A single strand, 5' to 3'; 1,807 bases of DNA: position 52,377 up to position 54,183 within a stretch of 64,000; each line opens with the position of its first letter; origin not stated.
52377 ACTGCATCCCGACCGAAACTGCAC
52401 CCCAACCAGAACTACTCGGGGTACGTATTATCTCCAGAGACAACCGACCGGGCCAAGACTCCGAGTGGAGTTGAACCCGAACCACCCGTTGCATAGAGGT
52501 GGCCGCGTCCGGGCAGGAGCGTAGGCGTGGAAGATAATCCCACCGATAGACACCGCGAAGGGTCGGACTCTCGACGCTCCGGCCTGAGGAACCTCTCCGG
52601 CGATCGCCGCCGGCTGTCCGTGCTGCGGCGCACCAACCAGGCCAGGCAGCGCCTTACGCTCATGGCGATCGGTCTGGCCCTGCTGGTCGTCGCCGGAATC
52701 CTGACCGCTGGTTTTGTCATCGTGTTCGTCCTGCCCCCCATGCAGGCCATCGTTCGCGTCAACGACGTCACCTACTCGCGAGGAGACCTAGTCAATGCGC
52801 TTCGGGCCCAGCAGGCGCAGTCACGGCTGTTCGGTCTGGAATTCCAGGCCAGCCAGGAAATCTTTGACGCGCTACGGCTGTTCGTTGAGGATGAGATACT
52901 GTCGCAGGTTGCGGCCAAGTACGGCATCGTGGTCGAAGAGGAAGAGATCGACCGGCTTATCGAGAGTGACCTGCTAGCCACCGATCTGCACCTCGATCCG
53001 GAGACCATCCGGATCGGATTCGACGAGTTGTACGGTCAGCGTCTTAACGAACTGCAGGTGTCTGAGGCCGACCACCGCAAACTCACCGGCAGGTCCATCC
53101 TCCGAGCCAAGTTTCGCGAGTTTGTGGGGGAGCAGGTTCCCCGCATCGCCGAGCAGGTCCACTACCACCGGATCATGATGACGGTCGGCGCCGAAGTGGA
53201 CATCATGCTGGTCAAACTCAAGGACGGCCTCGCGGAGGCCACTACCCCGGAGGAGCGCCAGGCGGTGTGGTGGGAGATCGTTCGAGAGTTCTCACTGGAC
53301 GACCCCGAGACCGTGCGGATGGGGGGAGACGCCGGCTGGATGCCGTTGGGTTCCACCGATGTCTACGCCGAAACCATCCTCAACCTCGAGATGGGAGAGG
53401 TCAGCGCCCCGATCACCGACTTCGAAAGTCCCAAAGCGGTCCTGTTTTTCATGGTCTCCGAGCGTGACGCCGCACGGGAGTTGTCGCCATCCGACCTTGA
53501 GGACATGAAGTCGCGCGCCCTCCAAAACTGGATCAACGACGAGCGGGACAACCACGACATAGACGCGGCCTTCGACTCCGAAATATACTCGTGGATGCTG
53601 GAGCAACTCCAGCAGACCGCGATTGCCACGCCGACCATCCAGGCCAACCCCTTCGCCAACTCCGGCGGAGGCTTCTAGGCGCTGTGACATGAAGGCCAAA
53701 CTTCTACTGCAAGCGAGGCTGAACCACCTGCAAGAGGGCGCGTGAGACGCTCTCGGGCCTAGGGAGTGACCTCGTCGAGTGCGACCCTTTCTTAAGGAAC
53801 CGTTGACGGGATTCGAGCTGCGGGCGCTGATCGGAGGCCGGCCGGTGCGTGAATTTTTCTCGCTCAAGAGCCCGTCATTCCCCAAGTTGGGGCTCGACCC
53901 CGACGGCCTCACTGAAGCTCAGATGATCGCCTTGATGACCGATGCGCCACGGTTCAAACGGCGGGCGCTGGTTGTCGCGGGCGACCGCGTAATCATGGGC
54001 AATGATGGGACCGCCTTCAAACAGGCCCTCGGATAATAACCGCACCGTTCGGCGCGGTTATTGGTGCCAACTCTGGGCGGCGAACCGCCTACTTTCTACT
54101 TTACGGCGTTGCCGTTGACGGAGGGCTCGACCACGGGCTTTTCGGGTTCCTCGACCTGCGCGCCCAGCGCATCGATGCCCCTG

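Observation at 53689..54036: ArsC/Spx-family gene with TGA at the catalytic-Cys position and a clean hairpin 12 nt downstream: second candidate selenoprotein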

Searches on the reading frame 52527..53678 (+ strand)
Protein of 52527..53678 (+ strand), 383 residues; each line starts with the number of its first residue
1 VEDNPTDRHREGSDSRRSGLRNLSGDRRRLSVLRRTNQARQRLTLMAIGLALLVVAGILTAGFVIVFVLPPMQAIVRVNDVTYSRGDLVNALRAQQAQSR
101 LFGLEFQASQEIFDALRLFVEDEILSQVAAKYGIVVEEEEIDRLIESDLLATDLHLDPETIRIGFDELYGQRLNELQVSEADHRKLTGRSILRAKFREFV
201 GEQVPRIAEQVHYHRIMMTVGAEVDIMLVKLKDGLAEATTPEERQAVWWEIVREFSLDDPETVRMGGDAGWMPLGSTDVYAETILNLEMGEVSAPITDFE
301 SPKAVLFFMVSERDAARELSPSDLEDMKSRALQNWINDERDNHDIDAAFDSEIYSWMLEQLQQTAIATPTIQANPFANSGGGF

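Call 51: search_protein_families(library=pfam, proteins=[window:52527-53678:+], max_evalue=0.0001)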
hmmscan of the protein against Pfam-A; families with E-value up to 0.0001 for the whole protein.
window:52527-53678:+ (383 aa): 2 families
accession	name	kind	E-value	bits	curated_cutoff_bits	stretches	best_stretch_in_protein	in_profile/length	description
PF13624.11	SurA_N_3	-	1e-06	29.1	27.2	1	42-195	10-160/162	SurA-like N-terminal domain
PF13623.11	SurA_N_2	-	1.3e-05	25.5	28.5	1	40-147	8-121/145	SurA-like N-terminal domain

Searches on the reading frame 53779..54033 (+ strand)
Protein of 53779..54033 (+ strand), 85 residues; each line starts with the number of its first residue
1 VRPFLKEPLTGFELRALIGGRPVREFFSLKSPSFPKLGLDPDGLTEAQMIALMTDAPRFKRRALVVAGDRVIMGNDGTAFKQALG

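Call 7: search_protein_families(library=pfam, proteins=[window:53779-54033:+], max_evalue=0.1)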
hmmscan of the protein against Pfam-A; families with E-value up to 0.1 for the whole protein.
seq(85 aa): 1 family
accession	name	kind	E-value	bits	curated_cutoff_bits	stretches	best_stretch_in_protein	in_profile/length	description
PF03960.21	ArsC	-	1.7e-06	28.7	24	1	20-77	16-73/79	ArsC family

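Call 38: find_related_loci(query=A3, collection=metagenome_contigs, flank=1500)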
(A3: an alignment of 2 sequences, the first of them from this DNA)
Query A3 (81 aa) in metagenome_contigs; peptide patterns used: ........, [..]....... (x = any residue, [..] = any of these).
522 stretches matched a pattern, but none encodes a relative of the query by tblastn (E <= 1e-3).
